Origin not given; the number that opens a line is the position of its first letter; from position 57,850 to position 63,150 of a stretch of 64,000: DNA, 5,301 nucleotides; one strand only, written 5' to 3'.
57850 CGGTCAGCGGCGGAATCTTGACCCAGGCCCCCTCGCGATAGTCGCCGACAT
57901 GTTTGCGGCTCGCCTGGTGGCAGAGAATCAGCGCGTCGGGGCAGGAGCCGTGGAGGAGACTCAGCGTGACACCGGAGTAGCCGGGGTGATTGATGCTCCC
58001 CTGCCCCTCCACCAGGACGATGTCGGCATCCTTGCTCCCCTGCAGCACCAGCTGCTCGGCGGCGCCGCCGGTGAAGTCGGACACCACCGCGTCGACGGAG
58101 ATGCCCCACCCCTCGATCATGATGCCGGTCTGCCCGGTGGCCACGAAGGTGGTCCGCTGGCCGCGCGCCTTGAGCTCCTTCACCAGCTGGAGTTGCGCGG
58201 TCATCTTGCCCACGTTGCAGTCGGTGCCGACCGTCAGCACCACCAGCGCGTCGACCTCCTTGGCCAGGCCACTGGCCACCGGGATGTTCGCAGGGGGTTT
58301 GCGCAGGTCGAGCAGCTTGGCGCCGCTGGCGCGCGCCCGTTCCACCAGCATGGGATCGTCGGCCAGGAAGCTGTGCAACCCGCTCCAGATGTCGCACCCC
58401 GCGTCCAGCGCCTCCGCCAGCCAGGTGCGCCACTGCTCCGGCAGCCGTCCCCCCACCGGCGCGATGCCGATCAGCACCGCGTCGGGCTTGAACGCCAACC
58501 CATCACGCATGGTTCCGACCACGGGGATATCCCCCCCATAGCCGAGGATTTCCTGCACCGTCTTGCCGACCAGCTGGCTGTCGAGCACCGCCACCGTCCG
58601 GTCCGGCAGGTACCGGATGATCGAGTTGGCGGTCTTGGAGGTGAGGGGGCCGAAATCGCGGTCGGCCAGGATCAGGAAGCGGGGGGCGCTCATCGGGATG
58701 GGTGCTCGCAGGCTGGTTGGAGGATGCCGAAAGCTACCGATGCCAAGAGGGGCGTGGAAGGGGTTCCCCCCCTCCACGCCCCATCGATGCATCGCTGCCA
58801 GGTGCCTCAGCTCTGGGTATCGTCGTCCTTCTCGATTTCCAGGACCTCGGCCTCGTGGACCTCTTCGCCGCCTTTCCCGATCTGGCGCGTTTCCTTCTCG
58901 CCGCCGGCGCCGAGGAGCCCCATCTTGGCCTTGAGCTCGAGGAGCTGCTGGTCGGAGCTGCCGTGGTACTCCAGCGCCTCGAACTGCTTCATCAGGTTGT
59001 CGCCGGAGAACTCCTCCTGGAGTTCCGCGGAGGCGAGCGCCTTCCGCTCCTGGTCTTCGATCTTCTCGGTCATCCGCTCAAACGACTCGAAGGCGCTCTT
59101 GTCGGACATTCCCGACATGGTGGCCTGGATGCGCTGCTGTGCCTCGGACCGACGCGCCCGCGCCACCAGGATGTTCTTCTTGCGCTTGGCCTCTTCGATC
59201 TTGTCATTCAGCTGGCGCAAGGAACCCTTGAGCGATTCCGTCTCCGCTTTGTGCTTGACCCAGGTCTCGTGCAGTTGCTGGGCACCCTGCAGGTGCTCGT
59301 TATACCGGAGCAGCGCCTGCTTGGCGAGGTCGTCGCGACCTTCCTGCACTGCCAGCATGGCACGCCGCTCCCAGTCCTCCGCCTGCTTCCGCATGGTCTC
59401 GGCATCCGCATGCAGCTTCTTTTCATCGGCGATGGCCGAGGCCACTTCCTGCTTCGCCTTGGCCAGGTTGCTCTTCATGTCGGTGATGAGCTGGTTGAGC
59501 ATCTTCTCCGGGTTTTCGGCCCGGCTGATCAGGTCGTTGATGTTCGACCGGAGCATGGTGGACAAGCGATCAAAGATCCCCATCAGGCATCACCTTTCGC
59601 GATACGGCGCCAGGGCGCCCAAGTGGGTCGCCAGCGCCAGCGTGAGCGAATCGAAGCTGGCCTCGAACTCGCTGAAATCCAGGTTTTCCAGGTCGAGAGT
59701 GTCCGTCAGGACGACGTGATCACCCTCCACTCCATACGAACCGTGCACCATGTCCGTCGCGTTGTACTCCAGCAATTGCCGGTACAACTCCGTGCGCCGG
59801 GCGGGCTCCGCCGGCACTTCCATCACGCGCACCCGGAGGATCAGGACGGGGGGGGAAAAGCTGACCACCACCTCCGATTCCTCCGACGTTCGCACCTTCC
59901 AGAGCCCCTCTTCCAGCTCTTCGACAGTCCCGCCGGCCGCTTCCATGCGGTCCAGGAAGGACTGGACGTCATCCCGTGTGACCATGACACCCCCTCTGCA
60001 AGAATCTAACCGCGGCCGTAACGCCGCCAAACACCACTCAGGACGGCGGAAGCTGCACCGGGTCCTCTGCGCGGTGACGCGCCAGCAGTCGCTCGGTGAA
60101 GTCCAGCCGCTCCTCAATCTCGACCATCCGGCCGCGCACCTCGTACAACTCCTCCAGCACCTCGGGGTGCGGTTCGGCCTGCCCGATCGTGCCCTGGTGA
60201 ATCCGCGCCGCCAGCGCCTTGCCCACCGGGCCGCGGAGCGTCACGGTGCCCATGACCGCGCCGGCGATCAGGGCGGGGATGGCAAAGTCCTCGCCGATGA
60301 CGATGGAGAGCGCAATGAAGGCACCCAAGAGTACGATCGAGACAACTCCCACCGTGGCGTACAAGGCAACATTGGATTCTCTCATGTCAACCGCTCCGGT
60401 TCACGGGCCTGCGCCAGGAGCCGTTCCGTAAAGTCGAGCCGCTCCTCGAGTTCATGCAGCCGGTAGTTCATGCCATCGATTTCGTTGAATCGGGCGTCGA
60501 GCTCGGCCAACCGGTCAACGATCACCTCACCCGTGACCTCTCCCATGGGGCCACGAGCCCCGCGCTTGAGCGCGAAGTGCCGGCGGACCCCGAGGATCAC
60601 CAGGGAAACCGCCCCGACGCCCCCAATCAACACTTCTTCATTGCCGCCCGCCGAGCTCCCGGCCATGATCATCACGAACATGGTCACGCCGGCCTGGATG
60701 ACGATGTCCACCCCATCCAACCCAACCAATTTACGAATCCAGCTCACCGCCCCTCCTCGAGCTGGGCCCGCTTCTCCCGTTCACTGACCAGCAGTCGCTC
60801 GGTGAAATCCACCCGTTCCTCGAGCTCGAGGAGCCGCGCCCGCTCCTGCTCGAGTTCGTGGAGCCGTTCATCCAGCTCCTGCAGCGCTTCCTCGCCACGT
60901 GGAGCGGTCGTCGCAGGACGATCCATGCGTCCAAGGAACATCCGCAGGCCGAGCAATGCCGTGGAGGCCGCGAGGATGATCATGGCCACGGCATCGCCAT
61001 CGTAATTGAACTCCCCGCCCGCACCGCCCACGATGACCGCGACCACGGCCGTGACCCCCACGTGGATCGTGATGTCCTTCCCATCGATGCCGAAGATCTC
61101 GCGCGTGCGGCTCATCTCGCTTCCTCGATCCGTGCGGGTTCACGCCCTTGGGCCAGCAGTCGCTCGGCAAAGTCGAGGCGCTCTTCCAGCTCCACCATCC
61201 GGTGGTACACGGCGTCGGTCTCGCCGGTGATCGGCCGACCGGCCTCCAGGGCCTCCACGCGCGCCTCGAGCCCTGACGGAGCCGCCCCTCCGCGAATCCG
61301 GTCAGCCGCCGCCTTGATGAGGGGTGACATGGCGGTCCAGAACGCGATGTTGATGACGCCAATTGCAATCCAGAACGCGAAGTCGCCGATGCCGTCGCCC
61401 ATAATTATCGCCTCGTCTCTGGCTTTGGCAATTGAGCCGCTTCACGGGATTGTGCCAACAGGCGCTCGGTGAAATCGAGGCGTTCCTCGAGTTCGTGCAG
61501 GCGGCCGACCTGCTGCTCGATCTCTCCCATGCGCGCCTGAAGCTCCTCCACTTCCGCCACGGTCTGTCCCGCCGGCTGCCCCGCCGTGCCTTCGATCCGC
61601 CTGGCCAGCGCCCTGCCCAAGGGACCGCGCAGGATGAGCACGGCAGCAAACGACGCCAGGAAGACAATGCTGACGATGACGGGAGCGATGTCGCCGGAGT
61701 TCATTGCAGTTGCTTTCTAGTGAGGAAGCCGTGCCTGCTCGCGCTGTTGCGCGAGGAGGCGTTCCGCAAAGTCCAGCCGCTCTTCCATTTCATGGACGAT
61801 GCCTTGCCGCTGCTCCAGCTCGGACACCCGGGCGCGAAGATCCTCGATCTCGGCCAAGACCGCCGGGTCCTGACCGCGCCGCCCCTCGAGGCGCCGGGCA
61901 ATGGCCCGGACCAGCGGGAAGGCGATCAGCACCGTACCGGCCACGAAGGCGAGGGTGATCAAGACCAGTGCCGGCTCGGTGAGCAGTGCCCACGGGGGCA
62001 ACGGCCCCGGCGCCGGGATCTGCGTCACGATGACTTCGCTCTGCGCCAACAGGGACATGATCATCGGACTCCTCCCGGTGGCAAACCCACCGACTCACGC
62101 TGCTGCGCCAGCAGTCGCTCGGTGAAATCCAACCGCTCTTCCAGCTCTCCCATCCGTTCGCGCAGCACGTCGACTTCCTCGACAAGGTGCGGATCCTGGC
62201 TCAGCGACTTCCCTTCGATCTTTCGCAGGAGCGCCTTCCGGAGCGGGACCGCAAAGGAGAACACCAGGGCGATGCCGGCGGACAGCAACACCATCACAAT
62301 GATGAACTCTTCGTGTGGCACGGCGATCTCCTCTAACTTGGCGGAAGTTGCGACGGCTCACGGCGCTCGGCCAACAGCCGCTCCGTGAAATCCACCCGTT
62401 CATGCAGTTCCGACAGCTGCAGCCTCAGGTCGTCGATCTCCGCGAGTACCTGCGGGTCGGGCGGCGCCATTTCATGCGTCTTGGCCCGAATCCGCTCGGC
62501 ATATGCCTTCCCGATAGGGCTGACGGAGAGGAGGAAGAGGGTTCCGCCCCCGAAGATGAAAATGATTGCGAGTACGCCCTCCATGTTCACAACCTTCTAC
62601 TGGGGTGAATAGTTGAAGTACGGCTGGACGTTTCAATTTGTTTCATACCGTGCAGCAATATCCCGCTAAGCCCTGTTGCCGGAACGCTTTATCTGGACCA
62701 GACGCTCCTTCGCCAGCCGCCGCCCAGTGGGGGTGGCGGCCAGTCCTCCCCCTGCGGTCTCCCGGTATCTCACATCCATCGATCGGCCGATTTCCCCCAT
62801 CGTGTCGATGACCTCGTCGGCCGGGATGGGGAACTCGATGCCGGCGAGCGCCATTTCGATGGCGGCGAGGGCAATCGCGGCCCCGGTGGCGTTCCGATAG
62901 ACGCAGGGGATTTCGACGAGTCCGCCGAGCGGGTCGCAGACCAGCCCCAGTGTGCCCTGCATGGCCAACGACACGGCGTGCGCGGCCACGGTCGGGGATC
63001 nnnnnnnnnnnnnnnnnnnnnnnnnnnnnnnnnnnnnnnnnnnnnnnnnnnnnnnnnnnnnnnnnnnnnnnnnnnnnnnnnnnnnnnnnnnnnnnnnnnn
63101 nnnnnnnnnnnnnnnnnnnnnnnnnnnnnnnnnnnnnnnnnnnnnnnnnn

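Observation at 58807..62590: Eight tandem paralogous small membrane proteins ending in a near-invariant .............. block, running into YbjN-like and PspA genes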

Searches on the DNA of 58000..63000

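Call 65: search_rna_families(source=window, start=58000, end=63000, threshold=evalue, max_evalue=1)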
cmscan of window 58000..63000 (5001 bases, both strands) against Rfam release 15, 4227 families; matches with E-value up to 1: 2.
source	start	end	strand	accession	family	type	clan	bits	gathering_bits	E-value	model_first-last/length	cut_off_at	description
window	58136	58214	-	RF00441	snoZ242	Gene; snRNA; snoRNA; CD-box;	-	28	90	0.0019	1-198/198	no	Small nucleolar RNA Z242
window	58744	58786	-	RF04279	mir-H20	Gene; miRNA;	CL00141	27.2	99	0.066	1-82/82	no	mir-H20 microRNA precursor family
